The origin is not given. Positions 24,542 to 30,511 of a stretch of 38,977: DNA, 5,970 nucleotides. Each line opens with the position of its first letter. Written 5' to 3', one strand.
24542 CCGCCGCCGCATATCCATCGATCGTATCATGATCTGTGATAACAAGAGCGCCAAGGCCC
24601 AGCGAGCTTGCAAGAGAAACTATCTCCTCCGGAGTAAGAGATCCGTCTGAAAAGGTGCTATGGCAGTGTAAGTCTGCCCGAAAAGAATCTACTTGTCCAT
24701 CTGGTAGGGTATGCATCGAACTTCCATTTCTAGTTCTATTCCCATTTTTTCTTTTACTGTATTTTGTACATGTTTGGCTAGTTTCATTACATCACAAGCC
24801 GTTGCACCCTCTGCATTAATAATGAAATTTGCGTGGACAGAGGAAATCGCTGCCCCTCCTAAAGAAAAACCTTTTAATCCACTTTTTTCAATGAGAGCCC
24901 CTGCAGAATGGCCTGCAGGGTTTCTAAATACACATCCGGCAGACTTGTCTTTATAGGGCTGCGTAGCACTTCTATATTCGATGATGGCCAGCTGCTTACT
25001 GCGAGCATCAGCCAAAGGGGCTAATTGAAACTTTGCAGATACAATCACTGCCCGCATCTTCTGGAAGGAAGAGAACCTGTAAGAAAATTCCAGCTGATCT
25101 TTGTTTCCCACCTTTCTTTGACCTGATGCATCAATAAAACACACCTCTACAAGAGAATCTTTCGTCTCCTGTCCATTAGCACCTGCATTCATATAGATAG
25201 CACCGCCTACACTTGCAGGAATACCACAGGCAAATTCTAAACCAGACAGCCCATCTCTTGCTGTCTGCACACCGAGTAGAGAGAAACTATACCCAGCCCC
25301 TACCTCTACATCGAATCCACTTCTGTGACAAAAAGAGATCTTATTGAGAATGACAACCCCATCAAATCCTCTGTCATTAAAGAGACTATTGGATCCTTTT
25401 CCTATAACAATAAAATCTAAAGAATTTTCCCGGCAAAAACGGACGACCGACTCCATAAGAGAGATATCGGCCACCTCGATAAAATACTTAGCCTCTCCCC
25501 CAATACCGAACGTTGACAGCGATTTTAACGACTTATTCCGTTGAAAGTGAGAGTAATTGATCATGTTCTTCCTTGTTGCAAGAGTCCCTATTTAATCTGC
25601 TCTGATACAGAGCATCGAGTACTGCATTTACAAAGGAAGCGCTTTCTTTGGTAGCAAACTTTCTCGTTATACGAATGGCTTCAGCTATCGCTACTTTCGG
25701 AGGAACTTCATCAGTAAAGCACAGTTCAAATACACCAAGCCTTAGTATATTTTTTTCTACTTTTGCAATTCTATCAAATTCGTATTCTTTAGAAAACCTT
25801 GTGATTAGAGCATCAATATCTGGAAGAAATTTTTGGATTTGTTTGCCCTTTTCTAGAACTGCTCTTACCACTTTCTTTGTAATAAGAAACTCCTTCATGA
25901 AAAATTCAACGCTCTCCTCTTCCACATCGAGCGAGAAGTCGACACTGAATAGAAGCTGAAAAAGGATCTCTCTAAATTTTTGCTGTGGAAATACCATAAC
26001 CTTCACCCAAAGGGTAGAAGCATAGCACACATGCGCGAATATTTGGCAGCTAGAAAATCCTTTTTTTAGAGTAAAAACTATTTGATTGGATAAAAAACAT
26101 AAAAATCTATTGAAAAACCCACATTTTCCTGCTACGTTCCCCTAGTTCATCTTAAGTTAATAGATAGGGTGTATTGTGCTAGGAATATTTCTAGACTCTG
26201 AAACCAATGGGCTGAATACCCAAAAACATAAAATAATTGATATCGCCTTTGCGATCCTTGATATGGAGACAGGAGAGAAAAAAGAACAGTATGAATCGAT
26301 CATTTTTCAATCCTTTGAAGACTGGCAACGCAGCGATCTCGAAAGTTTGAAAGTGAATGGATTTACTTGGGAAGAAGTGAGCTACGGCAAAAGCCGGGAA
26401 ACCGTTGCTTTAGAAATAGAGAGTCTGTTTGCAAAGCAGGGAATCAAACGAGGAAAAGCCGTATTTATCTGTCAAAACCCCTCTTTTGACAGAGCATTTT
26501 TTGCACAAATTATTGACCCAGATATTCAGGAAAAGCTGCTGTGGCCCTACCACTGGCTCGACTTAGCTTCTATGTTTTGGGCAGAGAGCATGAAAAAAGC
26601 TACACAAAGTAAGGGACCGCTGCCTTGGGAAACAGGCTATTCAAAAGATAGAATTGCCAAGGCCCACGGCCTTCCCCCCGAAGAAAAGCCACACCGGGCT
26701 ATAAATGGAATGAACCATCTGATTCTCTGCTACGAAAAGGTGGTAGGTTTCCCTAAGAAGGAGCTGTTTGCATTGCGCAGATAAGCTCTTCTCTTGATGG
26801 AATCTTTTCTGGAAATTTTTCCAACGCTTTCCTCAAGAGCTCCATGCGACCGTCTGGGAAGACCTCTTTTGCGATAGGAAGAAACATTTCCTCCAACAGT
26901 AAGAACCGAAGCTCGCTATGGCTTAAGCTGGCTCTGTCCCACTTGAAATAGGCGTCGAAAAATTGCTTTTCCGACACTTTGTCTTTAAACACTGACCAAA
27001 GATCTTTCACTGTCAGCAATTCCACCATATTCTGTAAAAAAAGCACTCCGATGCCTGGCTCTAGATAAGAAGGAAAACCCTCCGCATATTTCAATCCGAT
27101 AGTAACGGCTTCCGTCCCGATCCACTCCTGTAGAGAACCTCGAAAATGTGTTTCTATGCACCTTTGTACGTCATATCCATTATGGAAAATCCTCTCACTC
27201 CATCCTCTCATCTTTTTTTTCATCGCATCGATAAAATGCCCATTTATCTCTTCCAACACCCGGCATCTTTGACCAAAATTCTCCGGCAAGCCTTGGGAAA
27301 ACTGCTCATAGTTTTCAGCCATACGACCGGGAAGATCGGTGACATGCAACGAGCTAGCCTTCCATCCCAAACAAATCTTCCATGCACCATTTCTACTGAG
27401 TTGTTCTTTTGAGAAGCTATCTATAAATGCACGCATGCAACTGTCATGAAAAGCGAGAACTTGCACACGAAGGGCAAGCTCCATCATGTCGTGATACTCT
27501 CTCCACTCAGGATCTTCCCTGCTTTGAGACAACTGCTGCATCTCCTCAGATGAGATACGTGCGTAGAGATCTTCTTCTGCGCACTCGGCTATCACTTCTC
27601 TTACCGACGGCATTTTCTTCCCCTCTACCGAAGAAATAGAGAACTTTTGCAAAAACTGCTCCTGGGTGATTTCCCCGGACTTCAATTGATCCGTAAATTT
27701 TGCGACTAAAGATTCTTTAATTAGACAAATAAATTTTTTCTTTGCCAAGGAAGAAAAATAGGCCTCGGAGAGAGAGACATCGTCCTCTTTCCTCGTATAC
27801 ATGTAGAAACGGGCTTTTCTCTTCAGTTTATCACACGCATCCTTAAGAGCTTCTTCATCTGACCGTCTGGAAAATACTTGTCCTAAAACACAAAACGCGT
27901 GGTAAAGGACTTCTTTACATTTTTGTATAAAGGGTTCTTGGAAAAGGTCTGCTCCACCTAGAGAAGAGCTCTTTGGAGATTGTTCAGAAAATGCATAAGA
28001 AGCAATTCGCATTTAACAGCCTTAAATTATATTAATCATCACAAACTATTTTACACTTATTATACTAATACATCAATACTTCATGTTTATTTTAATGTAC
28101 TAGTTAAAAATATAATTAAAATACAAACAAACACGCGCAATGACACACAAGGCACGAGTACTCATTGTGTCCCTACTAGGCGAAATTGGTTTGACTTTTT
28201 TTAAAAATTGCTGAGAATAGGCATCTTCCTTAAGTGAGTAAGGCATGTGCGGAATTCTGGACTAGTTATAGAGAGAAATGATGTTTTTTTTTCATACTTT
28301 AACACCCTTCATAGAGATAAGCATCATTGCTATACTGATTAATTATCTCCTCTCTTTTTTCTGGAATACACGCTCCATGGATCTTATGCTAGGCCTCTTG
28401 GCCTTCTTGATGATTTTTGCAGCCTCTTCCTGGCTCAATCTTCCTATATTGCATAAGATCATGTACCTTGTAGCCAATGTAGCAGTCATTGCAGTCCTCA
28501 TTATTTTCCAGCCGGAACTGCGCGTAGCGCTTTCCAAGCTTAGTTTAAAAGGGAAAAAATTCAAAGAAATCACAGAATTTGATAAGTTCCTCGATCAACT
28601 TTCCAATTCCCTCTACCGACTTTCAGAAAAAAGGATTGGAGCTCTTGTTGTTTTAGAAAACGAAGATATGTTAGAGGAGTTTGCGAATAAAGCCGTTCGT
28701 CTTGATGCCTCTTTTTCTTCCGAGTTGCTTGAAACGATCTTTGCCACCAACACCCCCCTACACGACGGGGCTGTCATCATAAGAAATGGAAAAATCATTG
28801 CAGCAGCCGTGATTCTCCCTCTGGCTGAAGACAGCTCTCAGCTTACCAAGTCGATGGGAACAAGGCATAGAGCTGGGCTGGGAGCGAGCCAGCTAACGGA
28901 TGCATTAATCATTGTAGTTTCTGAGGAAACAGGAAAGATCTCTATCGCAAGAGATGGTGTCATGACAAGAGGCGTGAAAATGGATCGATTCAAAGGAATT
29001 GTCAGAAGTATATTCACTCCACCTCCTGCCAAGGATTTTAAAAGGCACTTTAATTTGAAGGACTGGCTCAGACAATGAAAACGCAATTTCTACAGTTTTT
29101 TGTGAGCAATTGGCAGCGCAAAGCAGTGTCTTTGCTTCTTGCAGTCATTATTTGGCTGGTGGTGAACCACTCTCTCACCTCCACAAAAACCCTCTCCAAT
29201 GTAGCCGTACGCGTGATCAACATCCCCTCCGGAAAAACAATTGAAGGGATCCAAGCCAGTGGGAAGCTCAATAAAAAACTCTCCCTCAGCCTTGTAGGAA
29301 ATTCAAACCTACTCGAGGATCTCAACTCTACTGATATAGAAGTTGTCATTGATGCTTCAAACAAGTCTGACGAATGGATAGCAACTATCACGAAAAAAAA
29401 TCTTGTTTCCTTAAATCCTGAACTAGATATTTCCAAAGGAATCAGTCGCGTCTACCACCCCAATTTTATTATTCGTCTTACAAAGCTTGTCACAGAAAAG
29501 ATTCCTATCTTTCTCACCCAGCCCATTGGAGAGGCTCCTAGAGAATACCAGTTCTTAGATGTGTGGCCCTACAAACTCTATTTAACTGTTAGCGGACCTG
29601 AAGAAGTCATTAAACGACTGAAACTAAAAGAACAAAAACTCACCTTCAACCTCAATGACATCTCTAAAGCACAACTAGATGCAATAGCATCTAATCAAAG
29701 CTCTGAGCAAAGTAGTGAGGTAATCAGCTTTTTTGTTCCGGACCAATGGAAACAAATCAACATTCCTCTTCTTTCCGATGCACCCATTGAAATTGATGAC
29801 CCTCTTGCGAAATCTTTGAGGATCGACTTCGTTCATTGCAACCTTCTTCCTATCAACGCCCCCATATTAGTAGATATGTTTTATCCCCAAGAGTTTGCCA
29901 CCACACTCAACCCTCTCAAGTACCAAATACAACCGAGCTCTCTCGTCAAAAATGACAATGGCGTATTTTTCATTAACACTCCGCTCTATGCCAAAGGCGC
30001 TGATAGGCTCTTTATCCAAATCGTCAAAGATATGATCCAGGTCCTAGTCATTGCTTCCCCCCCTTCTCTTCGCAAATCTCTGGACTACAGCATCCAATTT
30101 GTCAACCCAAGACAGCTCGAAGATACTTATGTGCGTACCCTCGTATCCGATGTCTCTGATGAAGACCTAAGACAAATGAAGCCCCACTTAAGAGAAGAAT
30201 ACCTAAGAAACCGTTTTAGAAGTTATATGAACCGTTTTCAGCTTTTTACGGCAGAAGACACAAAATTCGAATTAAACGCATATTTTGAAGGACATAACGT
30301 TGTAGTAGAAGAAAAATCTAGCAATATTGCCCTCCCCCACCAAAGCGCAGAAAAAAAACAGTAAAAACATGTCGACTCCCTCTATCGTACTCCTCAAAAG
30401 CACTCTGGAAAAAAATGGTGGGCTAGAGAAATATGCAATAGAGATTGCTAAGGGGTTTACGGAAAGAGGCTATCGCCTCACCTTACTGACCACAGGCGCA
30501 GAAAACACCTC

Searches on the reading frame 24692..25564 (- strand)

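Call 13: search_protein_families(library=pfam, proteins=[window:24692-25564:-], max_evalue=0.0001)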
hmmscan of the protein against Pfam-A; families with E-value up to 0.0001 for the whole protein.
window:24692-25564:- (291 aa): 2 families
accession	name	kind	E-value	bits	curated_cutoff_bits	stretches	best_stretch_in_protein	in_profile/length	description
PF02873.21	MurB_C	-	3e-34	117.6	27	1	189-285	4-99/99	UDP-N-acetylenolpyruvoylglucosamine reductase, C-terminal domain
PF01565.28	FAD_binding_4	-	1.2e-18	67.6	26.4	1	26-149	2-134/139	FAD binding domain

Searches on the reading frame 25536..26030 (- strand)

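Call 13: search_protein_families(library=pfam, proteins=[window:25536-26030:-], max_evalue=0.0001)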
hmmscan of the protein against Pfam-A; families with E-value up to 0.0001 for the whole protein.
window:25536-26030:- (165 aa): 1 family
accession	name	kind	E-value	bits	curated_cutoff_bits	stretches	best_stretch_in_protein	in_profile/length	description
PF01029.23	NusB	-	4e-27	95.7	23.1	1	18-142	2-132/133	NusB family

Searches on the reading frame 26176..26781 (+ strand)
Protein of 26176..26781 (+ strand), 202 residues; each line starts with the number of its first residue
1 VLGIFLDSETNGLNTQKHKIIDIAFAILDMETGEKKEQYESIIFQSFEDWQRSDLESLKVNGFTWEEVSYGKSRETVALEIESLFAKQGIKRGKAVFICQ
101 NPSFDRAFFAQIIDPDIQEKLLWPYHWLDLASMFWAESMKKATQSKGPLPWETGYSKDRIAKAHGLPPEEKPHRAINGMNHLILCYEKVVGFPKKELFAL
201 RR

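Call 13: search_protein_families(library=pfam, proteins=[window:26176-26781:+], max_evalue=0.0001)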
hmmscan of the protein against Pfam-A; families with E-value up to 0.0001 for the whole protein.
window:26176-26781:+ (202 aa): 1 family
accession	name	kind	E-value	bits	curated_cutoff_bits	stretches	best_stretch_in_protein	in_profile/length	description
PF00929.31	RNase_T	-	2.5e-08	35.1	24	1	4-176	1-154/164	Exonuclease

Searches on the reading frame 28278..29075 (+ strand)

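Call 13: search_protein_families(library=pfam, proteins=[window:28278-29075:+], max_evalue=0.0001)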
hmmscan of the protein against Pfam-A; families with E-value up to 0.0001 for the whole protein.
window:28278-29075:+ (266 aa): 2 families
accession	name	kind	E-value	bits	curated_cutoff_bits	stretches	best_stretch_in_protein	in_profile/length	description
PF02457.21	DAC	-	2.6e-42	143.6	27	1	111-228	3-118/119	DisA bacterial checkpoint controller nucleotide-binding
PF19293.4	CdaA_N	-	2.1e-07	31.5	23.8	1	5-80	4-80/81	CdaA N-terminal transmembrane domain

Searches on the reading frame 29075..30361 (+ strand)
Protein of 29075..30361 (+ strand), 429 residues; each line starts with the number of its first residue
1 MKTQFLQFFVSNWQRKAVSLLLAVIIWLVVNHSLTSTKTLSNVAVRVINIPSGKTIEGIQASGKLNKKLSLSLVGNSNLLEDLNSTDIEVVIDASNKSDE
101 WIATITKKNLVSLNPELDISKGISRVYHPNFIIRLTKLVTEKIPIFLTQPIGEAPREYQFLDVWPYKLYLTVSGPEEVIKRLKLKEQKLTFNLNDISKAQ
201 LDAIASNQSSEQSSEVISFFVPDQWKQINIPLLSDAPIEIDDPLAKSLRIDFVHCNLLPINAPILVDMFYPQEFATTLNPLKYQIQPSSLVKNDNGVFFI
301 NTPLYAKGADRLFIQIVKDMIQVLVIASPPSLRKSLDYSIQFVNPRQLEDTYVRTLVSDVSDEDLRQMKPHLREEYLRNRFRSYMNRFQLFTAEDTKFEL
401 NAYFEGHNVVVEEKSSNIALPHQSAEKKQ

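Call 13: search_protein_families(library=pfam, proteins=[window:29075-30361:+], max_evalue=0.0001)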
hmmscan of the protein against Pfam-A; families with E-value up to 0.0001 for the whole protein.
window:29075-30361:+ (429 aa): 1 family
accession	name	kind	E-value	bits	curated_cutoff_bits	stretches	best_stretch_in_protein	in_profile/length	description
PF07949.17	YbbR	-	7.7e-06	26.6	22.3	0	151-217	9-73/81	YbbR-like protein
